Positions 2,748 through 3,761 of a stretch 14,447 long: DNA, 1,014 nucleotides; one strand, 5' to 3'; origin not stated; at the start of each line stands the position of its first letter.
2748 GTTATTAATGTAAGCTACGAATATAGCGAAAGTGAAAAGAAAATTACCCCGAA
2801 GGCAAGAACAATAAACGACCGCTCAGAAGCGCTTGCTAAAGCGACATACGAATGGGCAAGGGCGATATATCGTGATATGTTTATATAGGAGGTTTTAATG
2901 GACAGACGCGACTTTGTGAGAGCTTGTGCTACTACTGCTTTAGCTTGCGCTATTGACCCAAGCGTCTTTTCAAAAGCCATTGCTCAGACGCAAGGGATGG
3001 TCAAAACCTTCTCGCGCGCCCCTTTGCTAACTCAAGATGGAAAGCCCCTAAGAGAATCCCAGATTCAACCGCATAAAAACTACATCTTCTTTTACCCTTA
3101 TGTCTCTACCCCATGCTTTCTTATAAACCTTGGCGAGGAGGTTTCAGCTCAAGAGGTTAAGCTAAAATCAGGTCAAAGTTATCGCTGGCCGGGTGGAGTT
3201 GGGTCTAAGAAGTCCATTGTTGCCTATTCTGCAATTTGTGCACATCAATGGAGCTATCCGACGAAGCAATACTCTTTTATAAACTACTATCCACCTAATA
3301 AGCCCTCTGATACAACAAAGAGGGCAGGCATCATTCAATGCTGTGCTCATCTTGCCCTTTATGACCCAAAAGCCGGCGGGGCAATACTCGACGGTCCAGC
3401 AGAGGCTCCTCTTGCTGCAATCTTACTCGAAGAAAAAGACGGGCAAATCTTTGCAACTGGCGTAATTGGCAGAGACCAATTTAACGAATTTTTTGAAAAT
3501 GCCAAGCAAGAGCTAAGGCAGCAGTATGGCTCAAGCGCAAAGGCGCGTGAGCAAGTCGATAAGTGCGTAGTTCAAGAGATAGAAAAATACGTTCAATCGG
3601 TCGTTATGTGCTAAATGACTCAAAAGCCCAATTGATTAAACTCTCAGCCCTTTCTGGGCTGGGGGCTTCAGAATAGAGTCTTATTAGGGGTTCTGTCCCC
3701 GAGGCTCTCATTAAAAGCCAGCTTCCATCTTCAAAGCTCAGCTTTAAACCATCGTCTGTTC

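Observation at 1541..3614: Two-gene periplasmic operon pairing an FccB-type sulfide dehydrogenase flavoprotein with a Rieske [2Fe-2S] subunit instead of a c-type cytochrome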

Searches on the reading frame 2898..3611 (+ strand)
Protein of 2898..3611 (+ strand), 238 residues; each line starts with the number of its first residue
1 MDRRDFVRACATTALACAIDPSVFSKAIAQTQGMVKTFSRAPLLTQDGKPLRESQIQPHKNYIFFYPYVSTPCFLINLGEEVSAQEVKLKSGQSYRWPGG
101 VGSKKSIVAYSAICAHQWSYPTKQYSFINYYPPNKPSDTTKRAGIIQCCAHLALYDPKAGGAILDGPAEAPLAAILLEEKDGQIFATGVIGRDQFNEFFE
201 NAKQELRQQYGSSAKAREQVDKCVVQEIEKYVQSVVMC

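Call 4: search_protein_families(library=pfam, proteins=[window:2898-3611:+], max_evalue=0.1)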
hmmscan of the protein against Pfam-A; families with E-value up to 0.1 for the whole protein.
window:2898-3611:+ (238 aa): 1 family
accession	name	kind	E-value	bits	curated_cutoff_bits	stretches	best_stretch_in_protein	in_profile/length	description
PF00355.32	Rieske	-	0.016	15.5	20.3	1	103-173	32-85/88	Rieske [2Fe-2S] domain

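Call 5: search_protein_families(library=ncbifam, proteins=[window:2898-3611:+], max_evalue=0.1)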
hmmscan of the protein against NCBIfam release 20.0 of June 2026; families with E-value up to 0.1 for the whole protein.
window:2898-3611:+ (238 aa): 3 families
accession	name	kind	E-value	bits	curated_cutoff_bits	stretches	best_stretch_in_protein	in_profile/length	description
TIGR03171.1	soxL2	equivalog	6.4e-27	94.4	582.1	2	18-138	81-205/321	Rieske iron-sulfur protein SoxL2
TIGR02694.1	arsenite_ox_S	equivalog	7.8e-12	45.2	95.65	1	82-190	28-119/129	arsenate reductase (azurin) small subunit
TIGR01409.1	TAT_signal_seq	domain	0.0062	16.9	16.7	1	2-19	2-19/29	twin-arginine translocation signal domain-containing protein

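Call 6: find_homologous_proteins(query=window:2898-3611:+)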
Query window:2898-3611:+ (238 aa): 4701 proteins with E <= 0.001 among 4931 candidates; the best 120 are listed.
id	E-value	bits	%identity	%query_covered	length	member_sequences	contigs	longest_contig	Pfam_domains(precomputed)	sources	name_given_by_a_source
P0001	2.3e-141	487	86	100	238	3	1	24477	-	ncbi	ncbi:MAG: (2Fe-2S)-binding protein [Aquificaceae bacterium]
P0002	5.1e-112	391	67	100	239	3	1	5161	-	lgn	-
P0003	2.3e-110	385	67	100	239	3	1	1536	-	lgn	-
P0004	6.9e-110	384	67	100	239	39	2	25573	-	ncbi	-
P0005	1.9e-109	382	67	100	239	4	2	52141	-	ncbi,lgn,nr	ncbi:MAG: (2Fe-2S)-binding protein [Aquificaceae bacterium]|nr:(2Fe-2S)-binding protein [Aquificacea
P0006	3.8e-109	381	67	100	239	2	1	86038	-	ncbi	-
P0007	4.5e-109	381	64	100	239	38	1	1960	-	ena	-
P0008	5.9e-109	381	67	100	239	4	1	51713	-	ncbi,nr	ncbi:MAG: Rieske 2Fe-2S domain-containing protein [Aquificaceae bacterium]|nr:Rieske 2Fe-2S domain-c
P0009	2.6e-108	379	64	100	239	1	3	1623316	-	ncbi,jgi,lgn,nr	ncbi:MAG: (2Fe-2S)-binding protein [Acidobacteria bacterium]|jgi:Rieske Fe-S protein|nr:MAG: (2Fe-2S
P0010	3.8e-107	375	64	100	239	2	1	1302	-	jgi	jgi:Rieske Fe-S protein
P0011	5.6e-107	374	63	100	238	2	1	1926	-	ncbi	ncbi:MAG: (2Fe-2S)-binding protein [Hydrogenobacter sp.]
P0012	6.2e-107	374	63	100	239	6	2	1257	-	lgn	-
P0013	2.3e-106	372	63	100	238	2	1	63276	PF00355.33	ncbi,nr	ncbi:Rieske 2Fe-2S domain-containing protein [Hydrogenobacter hydrogenophilus]|nr:Rieske 2Fe-2S doma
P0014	2.8e-106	372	63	100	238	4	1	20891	-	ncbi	-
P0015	2.8e-106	372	63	100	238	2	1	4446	-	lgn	-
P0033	2.3e-96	340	60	100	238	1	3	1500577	-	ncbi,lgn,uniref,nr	ncbi:Rieske (2Fe-2S) iron-sulphur domain protein [Thermocrinis albus DSM 14484]|uniref:Rieske (2Fe-2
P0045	8.0e-82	292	50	100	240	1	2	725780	-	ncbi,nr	ncbi:MAG: Rieske 2Fe-2S domain-containing protein [Hydrogenothermaceae bacterium]|nr:Rieske 2Fe-2S d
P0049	1.3e-80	288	52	100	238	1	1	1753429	-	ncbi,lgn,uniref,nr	ncbi:secreted protein [Hydrogenivirga caldilitoris]|uniref:Secreted protein n=1 Tax=Hydrogenivirga c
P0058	1.1e-76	275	49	100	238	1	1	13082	PF00355.33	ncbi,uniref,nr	ncbi:Rieske 2Fe-2S domain-containing protein [Sulfurihydrogenibium sp.]|uniref:Rieske 2Fe-2S domain-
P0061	3.5e-75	270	49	100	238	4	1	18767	-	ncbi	ncbi:Rieske (2Fe-2S) protein [Aquifex sp.]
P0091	6.7e-55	204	47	85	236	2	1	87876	-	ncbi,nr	ncbi:MAG: twin-arginine translocation signal domain-containing protein [Betaproteobacteria bacterium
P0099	1.6e-54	203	44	100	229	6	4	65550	-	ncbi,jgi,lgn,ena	ncbi:MAG TPA: twin-arginine translocation signal domain-containing protein [Burkholderiales bacteriu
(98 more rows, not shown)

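Call 8: search_solved_structures(query=window:2898-3611:+, max_evalue=1, show_alignments=2)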
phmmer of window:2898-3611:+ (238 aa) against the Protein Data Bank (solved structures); distinct sequences matched with E-value up to 1: 14.
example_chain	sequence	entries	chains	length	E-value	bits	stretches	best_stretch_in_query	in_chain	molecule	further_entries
1jm1_A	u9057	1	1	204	1.3e-08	37.6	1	61-189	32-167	Rieske iron-sulfur protein soxF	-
8rtl_B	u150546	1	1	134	9.2e-06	28.3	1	67-189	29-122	Arsenite oxidase subunit AioB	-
8rtl_D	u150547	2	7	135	9.5e-06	28.3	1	67-189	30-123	Arsenite oxidase subunit AioB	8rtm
8cgs_B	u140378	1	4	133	1.9e-05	27.3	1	67-189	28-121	AioB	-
8cff_B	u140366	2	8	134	1.9e-05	27.3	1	67-189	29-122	Arsenite oxidase subunit AioB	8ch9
1g8k_B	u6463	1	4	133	5.7e-05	25.7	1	76-179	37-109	ARSENITE OXIDASE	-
1g8j_B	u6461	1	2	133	6.5e-05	25.5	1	96-179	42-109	ARSENITE OXIDASE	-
5nqd_B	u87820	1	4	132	0.00021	23.9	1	86-189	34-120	Arsenite oxidase small subunit AioB Rieske [2Fe-2S] cluster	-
8ed4_B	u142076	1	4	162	0.00031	23.3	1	86-189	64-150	AroB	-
4aay_B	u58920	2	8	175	0.00031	23.3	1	87-189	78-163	AROB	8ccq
8r3a_B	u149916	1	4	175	0.00044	22.8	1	87-189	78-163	Arsenite oxidase small subunit AioB Rieske [2Fe-2S] cluster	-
3fou_A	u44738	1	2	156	0.0018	20.8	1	48-188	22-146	Quinol-cytochrome c reductase, Rieske iron-sulfur subunit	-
1nyk_A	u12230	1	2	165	0.0022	20.5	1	48-188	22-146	Rieske iron-sulfur protein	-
21gi_A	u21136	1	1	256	0.43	13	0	172-209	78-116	A designed protein Three-twist Knot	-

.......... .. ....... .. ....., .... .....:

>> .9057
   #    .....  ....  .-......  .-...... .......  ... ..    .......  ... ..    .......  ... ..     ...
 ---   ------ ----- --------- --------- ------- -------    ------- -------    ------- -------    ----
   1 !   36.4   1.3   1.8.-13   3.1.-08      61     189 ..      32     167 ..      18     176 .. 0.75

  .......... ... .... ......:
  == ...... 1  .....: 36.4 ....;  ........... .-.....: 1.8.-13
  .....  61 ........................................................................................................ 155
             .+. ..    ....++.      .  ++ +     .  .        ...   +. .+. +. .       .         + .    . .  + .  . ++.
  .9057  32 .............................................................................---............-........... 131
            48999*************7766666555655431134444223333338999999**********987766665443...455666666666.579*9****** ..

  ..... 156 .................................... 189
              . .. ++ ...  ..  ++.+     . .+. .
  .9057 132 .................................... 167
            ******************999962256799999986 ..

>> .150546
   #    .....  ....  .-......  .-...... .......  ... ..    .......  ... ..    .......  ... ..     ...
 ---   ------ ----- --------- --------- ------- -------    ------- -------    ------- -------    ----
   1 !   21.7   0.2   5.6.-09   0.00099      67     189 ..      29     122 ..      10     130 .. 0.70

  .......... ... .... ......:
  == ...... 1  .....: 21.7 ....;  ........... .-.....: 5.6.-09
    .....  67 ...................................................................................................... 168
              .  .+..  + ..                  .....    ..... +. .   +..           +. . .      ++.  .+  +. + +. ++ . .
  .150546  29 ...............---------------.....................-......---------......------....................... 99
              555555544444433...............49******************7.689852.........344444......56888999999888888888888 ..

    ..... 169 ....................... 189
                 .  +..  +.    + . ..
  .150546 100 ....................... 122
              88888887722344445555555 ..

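Call 15: find_related_loci(query=window:2898-3611:+, collection=genome_contigs, flank=6000)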
Query window:2898-3611:+ (238 aa) in genome_contigs; peptide patterns used: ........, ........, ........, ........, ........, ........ (x = any residue, [..] = any of these).
296 stretches matched a pattern; 184 encode a relative of the query (tblastn E <= 1e-3); the best 80 are kept; 80 distinct loci.
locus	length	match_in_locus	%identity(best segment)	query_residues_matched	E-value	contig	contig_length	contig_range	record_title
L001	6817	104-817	86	1-238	2e-145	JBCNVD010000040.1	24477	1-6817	MAG: Aquificaceae bacterium isolate DT_Bin_41 contig40, whole genome shotgun sequence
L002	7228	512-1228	68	1-238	2e-118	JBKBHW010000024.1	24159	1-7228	MAG: Aquificaceae bacterium isolate 21I_055.bin.17 NODE_24_length_24159_cov_7.506063, whole genome shotgun sequence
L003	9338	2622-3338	69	1-238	2e-117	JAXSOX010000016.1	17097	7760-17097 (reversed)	MAG: Aquificaceae bacterium isolate SRBZ_201705_bins_161 SRBZ_201705_bins_161_scaffold_16, whole genome shotgun sequence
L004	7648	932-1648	68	1-238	1e-116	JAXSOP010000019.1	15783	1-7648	MAG: Aquificaceae bacterium isolate JZ-3_201705_bins_120 JZ-3_201705_bins_120_scaffold_19, whole genome shotgun sequence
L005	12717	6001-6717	67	1-238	1e-115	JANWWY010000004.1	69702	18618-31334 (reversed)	MAG: Aquificaceae bacterium isolate SKYG33 NODE_4_length_69702_cov_7.758880, whole genome shotgun sequence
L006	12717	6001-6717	65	1-238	6e-115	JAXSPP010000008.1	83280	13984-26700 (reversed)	MAG: Candidatus Pampinifervens sinense isolate ZZQ_201901_bin_7 ZZQ_201901_bins_7_scaffold_8, whole genome shotgun seque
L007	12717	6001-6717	67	1-238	1e-114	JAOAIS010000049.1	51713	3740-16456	MAG: Aquificaceae bacterium isolate SKW97 k141_858014, whole genome shotgun sequence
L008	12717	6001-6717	67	1-238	2e-114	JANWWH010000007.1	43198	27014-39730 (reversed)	MAG: Aquificaceae bacterium isolate SKYG16 NODE_7_length_43198_cov_5.927089, whole genome shotgun sequence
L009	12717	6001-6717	65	1-238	2e-114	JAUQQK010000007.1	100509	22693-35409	MAG: Aquificota bacterium isolate QZM4_1.bins.16.Tibet NODE_491_length_100509_cov_15.317686, whole genome shotgun sequen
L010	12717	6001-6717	64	1-238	3e-113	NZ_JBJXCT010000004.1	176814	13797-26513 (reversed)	Hydrogenobacter sp. Uz 6-8 NODE_4_length_176814_cov_684.074348, whole genome shotgun sequence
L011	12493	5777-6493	67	1-238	2e-113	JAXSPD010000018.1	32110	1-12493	MAG: Candidatus Pampinifervens yunnanense isolate DRTY-6_201601_bin_61 DRTY-6_201601_bins_61_scaffold_18, whole genome s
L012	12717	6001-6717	64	1-238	3e-113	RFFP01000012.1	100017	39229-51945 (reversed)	MAG: Acidobacteria bacterium isolate J001 k99_261679, whole genome shotgun sequence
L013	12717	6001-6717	64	1-238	4e-112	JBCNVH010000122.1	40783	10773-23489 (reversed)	MAG: Aquificaceae bacterium isolate DT_Bin_52 contig122, whole genome shotgun sequence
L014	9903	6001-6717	64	1-238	8e-112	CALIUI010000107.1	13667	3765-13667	MAG: uncultured Aquificaceae bacterium isolate S1_Bin_MAXBIN__048_sub_1 genome assembly, contig: c_000000112109, whole g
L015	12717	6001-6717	63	1-238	7e-112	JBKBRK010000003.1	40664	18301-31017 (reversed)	MAG: Aquificaceae bacterium isolate 21I_069.bin.46 NODE_3_length_40664_cov_31.532622, whole genome shotgun sequence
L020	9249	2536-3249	59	1-238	3e-103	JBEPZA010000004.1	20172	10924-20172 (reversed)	MAG: Aquificaceae bacterium isolate 03V1_S199.metabat_sspec.045_sub NODE_1667_length_20172_cov_48.222549, whole genome s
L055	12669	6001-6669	42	1-220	3e-54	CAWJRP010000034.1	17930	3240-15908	MAG: Sulfurimonadaceae bacterium isolate MFD01299.bin.2.97 genome assembly, contig: contig_91260, whole genome shotgun s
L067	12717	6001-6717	38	1-236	5e-53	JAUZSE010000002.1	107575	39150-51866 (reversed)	MAG: Sulfurovum sp. isolate Faavne_M6_B15 Faavne_M6_B15-contig_13_pilon, whole genome shotgun sequence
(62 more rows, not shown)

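Call 22: find_encoding_contigs(protein=P0033, flank=8000, max_places=2)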
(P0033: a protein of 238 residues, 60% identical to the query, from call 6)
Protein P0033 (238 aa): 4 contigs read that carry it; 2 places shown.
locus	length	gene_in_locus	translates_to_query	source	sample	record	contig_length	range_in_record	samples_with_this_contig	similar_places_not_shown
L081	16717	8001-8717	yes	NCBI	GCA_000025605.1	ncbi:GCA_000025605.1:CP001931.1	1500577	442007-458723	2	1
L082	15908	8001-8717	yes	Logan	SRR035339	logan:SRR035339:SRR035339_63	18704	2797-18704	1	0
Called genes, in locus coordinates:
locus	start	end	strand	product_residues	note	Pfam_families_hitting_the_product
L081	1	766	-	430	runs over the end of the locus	PF01926:MMR_HSR1, PF02421:FeoB_N, PF04548:AIG1, PF00009:GTP_EFTU, PF01926:MMR_HSR1, PF02421:FeoB_N, PF00009:GTP_EFTU, PF14714:KH_dom-like, +7 more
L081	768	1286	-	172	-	PF00227:Proteasome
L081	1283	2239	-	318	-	PF01008:IF-2B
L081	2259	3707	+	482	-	PF01425:Amidase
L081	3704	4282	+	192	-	PF00814:TsaD (weak)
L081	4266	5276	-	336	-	-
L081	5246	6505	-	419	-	PF00082:Peptidase_S8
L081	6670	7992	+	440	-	PF01266:DAO (faint), PF07992:Pyr_redox_2, PF21706:FCSD_central, PF09242:FCSD-flav_bind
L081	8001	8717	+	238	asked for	-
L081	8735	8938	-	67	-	PF01632:Ribosomal_L35p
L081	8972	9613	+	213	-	PF00625:Guanylate_kin, PF13238:AAA_18 (weak)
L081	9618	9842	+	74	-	PF01192:RNA_pol_Rpb6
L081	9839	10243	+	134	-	-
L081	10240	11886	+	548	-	PF07719:TPR_2 (faint), PF12895:ANAPC3 (faint), PF14559:TPR_19 (faint), PF01464:SLT, PF27553:SLT_superhelical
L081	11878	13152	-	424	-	PF00202:Aminotran_3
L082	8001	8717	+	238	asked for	-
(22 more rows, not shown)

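Call 23: find_encoding_contigs(protein=P0061, flank=8000, max_places=2)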
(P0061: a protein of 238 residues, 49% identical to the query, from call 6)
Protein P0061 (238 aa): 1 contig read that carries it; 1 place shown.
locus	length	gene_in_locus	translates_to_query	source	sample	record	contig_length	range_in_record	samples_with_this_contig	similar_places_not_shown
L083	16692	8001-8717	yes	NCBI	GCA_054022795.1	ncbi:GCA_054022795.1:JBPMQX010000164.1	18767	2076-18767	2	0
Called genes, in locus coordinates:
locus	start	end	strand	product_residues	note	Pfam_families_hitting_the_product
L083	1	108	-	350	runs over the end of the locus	PF00149:Metallophos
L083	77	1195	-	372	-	PF03150:CCP_MauG, PF00034:Cytochrom_C (faint)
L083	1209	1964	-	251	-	PF13715:CarbopepD_reg_2, PF14686:fn3_3 (weak), PF09430:EMC7_beta-sandw (faint), PF13620:CarboxypepD_reg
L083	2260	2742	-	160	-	PF01467:CTP_transf_like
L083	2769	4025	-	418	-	PF00675:Peptidase_M16, PF05193:Peptidase_M16_C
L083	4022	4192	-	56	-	-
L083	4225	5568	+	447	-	PF00072:Response_reg, PF00158:Sigma54_activat, PF14532:Sigma54_activ_2, PF07724:AAA_2 (weak), PF07728:AAA_5 (weak), PF25601:AAA_lid_14, PF02954:HTH_8 (weak)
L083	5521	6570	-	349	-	PF13426:PAS_9, PF13581:HATPase_c_2 (faint), PF00512:HisKA, PF02518:HATPase_c, PF14501:HATPase_c_5 (weak)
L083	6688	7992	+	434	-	PF01266:DAO (faint), PF07992:Pyr_redox_2, PF13450:NAD_binding_8 (weak), PF21706:FCSD_central, PF09242:FCSD-flav_bind (faint)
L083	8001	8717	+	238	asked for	-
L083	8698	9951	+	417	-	PF01266:DAO (faint), PF07992:Pyr_redox_2, PF21706:FCSD_central, PF07992:Pyr_redox_2 (weak), PF09242:FCSD-flav_bind (weak)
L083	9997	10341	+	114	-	PF22323:Aq_1974-like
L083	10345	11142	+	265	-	PF02548:Pantoate_transf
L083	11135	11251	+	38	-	-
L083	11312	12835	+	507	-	PF05157:MshEN, PF00437:T2SSE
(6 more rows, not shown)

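Call 24: find_encoding_contigs(protein=P0058, flank=8000, max_places=1)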
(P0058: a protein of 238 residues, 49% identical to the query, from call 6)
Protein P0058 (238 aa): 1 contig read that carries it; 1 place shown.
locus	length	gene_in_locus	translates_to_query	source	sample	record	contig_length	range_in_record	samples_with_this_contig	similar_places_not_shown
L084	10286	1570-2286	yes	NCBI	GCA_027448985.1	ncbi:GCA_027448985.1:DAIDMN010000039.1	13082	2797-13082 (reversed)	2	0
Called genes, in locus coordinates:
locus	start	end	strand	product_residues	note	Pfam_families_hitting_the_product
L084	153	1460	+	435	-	PF07992:Pyr_redox_2, PF21706:FCSD_central, PF09242:FCSD-flav_bind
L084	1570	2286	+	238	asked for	PF00355:Rieske (faint)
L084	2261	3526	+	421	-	PF07992:Pyr_redox_2, PF21706:FCSD_central, PF09242:FCSD-flav_bind (weak)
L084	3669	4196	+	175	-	PF00034:Cytochrom_C (weak)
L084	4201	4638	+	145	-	PF03190:Thioredox_DsbH, PF13899:Thioredoxin_7, PF13098:Thioredoxin_2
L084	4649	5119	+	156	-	PF13501:SoxY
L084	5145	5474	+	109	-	PF08770:SoxZ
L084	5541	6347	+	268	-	PF21342:SoxA-TsdA_cyt-c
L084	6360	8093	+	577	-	PF02872:5_nucleotid_C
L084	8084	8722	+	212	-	PF03625:DUF302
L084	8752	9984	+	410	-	PF07396:Porin_O_P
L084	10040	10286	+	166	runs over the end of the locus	PF02635:DsrE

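Call 25: find_encoding_contigs(protein=P0049, flank=8000, max_places=1)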
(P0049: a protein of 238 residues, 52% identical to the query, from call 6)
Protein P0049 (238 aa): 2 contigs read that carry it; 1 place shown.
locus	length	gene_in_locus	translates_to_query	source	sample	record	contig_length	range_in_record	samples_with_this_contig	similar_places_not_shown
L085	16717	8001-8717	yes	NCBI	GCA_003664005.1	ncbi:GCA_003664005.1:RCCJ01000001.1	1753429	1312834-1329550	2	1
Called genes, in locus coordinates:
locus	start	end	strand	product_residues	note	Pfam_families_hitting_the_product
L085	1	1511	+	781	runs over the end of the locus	PF00521:DNA_topoisoIV, PF03989:DNA_gyraseA_C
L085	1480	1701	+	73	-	PF02700:PurS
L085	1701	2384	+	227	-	PF13507:GATase_5, PF07685:GATase_3, PF01965:DJ-1_PfpI (weak)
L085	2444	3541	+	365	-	PF01068:DNA_ligase_A_M (weak), PF09414:RNA_ligase, PF18330:Lig_C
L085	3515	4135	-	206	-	PF08745:PIN_5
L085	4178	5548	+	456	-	PF00072:Response_reg, PF00158:Sigma54_activat, PF14532:Sigma54_activ_2, PF07724:AAA_2 (weak), PF07728:AAA_5, PF25601:AAA_lid_14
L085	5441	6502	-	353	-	PF08448:PAS_4, PF13426:PAS_9, PF13581:HATPase_c_2 (faint), PF00512:HisKA (faint), PF02518:HATPase_c, PF14501:HATPase_c_5 (weak)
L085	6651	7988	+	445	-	PF01266:DAO (faint), PF07992:Pyr_redox_2, PF13450:NAD_binding_8 (faint), PF21706:FCSD_central, PF09242:FCSD-flav_bind (faint)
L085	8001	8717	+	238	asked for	-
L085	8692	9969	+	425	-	PF07992:Pyr_redox_2, PF21706:FCSD_central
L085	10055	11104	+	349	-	PF00691:OmpA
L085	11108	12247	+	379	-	PF01960:ArgJ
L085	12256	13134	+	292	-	PF01145:Band_7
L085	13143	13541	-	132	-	PF02675:AdoMet_dc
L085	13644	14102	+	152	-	PF03602:Cons_hypoth95, PF02086:MethyltransfD12 (faint)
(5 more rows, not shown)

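Call 26: find_encoding_contigs(protein=P0045, flank=8000, max_places=1)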
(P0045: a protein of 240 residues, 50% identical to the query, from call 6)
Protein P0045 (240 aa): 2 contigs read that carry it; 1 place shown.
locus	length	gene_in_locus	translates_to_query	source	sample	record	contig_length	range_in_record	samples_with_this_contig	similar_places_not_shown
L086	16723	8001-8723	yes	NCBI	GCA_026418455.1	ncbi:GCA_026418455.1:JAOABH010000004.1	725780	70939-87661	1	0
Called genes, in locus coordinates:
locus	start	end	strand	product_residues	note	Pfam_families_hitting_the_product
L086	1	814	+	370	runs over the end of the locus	PF07690:MFS_1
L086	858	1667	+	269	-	PF12974:Phosphonate-bd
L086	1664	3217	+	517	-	PF00512:HisKA, PF02518:HATPase_c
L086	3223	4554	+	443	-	PF00072:Response_reg, PF00158:Sigma54_activat, PF01078:Mg_chelatase (faint), PF14532:Sigma54_activ_2, PF07728:AAA_5 (faint), PF25601:AAA_lid_14, PF02954:HTH_8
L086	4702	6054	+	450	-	-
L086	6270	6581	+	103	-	PF00034:Cytochrom_C, PF13442:Cytochrome_CBB3 (weak)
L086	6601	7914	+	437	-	PF07992:Pyr_redox_2, PF21706:FCSD_central, PF09242:FCSD-flav_bind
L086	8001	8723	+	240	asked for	-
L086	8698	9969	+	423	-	PF09242:FCSD-flav_bind (faint), PF07992:Pyr_redox_2, PF21706:FCSD_central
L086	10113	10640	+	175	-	PF00034:Cytochrom_C (weak)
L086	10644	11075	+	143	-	PF03190:Thioredox_DsbH, PF13899:Thioredoxin_7, PF13098:Thioredoxin_2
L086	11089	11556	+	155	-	PF13501:SoxY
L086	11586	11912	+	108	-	PF08770:SoxZ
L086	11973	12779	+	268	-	PF21342:SoxA-TsdA_cyt-c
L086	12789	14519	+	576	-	PF02872:5_nucleotid_C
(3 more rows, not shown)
